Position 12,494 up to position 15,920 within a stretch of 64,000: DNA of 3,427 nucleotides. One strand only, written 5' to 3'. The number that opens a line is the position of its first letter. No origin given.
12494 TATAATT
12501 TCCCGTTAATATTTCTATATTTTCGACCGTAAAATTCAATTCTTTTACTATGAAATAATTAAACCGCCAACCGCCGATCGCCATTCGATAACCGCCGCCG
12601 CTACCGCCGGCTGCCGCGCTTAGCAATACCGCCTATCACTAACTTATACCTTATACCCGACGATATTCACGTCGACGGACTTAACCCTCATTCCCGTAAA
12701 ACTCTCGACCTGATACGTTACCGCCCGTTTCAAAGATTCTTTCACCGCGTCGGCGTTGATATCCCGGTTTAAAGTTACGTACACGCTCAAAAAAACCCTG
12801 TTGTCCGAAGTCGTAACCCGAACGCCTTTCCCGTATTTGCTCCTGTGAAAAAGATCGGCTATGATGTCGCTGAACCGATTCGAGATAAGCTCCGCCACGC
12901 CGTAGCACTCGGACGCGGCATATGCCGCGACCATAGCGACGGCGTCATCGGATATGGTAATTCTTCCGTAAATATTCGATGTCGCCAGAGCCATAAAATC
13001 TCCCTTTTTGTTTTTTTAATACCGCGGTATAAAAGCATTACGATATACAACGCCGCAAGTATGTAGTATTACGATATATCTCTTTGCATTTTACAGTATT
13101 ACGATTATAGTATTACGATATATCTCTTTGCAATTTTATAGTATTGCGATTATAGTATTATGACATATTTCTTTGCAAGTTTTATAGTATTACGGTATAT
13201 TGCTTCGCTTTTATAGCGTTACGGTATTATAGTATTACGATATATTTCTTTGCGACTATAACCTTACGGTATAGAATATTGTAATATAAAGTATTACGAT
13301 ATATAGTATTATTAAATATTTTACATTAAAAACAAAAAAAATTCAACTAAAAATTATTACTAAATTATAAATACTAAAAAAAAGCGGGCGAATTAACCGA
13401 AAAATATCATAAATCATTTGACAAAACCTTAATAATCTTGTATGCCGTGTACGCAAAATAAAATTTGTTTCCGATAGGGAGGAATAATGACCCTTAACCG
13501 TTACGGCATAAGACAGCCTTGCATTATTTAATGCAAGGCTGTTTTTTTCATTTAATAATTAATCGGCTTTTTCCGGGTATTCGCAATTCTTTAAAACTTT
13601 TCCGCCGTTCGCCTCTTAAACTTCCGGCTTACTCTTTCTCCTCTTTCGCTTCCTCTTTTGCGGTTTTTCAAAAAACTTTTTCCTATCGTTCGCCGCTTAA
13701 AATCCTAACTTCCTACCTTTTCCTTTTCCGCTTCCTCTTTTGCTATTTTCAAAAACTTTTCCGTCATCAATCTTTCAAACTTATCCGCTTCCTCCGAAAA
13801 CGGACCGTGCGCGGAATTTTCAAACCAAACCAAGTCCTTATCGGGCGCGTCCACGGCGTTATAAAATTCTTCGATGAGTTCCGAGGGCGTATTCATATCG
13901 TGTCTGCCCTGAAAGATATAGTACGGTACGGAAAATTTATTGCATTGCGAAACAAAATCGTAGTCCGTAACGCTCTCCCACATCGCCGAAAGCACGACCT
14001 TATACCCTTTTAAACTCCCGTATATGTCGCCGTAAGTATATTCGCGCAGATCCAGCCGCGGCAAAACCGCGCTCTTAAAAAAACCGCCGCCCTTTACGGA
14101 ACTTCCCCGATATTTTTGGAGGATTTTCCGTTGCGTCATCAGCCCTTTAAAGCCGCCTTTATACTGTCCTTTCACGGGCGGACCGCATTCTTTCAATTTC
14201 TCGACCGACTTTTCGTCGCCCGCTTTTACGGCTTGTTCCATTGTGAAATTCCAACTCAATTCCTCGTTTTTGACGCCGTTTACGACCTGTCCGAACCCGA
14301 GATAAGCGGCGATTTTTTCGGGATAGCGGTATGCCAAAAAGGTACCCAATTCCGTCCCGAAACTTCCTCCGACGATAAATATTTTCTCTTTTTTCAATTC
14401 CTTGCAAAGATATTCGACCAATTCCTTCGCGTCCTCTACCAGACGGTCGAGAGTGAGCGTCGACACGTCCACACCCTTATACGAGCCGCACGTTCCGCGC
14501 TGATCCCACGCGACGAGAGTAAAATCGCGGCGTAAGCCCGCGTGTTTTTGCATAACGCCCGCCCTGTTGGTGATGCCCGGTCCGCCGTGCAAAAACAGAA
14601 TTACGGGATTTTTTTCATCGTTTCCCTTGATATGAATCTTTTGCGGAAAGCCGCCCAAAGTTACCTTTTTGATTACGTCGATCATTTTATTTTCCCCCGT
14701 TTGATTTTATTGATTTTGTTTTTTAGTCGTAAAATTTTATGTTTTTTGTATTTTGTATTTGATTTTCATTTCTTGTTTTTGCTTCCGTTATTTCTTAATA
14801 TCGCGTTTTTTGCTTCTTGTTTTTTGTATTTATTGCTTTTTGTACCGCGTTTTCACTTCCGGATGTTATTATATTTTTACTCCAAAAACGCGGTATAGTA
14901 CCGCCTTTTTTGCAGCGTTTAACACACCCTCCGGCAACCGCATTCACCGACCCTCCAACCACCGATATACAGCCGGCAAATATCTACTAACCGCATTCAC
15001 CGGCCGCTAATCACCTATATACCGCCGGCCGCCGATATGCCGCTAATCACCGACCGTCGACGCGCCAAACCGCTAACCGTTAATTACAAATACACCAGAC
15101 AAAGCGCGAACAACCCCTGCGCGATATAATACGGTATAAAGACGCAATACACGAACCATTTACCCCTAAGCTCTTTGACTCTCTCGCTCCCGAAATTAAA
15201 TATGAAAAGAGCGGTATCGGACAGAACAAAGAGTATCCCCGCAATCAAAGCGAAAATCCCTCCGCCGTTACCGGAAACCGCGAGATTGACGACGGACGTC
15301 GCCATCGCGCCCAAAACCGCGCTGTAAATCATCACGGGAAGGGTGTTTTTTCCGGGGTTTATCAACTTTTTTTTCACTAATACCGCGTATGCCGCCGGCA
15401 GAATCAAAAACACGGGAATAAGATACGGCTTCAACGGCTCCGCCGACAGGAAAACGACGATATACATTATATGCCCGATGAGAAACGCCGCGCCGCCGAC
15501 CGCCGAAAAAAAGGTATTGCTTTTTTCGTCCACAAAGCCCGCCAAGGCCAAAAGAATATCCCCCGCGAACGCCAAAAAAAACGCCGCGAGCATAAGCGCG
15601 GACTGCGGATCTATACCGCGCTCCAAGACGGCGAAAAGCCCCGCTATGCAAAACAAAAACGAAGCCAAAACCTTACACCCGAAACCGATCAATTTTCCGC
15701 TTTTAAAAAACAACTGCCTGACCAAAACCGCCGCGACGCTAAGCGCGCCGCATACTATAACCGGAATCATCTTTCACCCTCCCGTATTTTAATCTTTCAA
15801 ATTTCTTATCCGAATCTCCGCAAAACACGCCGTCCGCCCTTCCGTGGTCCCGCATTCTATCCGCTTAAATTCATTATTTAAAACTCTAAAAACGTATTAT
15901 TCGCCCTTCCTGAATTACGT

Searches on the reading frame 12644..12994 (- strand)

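Call 9: search_protein_families(library=pfam, proteins=[window:12644-12994:-], max_evalue=0.01)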
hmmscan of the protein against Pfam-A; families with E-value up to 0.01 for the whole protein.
window:12644-12994:- (116 aa): 1 family
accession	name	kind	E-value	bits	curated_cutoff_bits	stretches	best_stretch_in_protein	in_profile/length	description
PF03780.18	Asp23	-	2.6e-22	79.7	28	1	9-113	2-106/108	Asp23 family, cell envelope-related function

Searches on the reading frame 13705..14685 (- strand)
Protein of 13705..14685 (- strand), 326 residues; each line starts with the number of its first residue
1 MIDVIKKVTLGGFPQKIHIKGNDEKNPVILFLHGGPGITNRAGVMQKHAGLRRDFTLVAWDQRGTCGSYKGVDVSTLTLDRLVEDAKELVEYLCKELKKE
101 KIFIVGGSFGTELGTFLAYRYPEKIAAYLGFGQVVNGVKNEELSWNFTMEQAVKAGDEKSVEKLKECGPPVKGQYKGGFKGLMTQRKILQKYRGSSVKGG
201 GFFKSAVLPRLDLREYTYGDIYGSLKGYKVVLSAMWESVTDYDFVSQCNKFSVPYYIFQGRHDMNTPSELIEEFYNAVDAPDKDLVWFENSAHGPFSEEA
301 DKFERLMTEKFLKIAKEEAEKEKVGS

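Call 9: search_protein_families(library=pfam, proteins=[window:13705-14685:-], max_evalue=0.01)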
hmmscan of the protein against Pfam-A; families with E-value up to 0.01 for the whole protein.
window:13705-14685:- (326 aa): 6 families
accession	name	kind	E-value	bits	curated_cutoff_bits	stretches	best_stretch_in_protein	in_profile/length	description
PF12146.15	Hydrolase_4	-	5.4e-16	59.1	27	2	28-130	6-106/239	Serine aminopeptidase, S33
PF00561.26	Abhydrolase_1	-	7.3e-16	59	25.8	1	27-139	1-103/245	alpha/beta hydrolase fold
PF12697.13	Abhydrolase_6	-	2e-06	29.1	26.3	1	29-304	1-215/217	Alpha/beta hydrolase family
PF20434.5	BD-FAE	-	0.00067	19.7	26.8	0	22-123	9-112/215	BD-FAE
PF00326.27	Peptidase_S9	-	0.0034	17.3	22.6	0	52-112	12-76/213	Prolyl oligopeptidase family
PF02230.22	Abhydrolase_2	-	0.0042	17.4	23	0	70-132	81-137/217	Phospholipase/Carboxylesterase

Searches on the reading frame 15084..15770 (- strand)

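Call 9: search_protein_families(library=pfam, proteins=[window:15084-15770:-], max_evalue=0.01)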
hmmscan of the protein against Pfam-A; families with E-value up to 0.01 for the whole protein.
window:15084-15770:- (228 aa): 1 family
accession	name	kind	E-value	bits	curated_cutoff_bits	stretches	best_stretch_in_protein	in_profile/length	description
PF07947.19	YhhN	-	6.7e-23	81.8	25.6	1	36-223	9-180/182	YhhN family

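Call 72: search_protein_families(library=ncbifam, proteins=[window:15084-15770:-], max_evalue=0.01)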
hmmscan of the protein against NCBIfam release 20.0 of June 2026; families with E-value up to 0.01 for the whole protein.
window:15084-15770:- (228 aa): 0 families
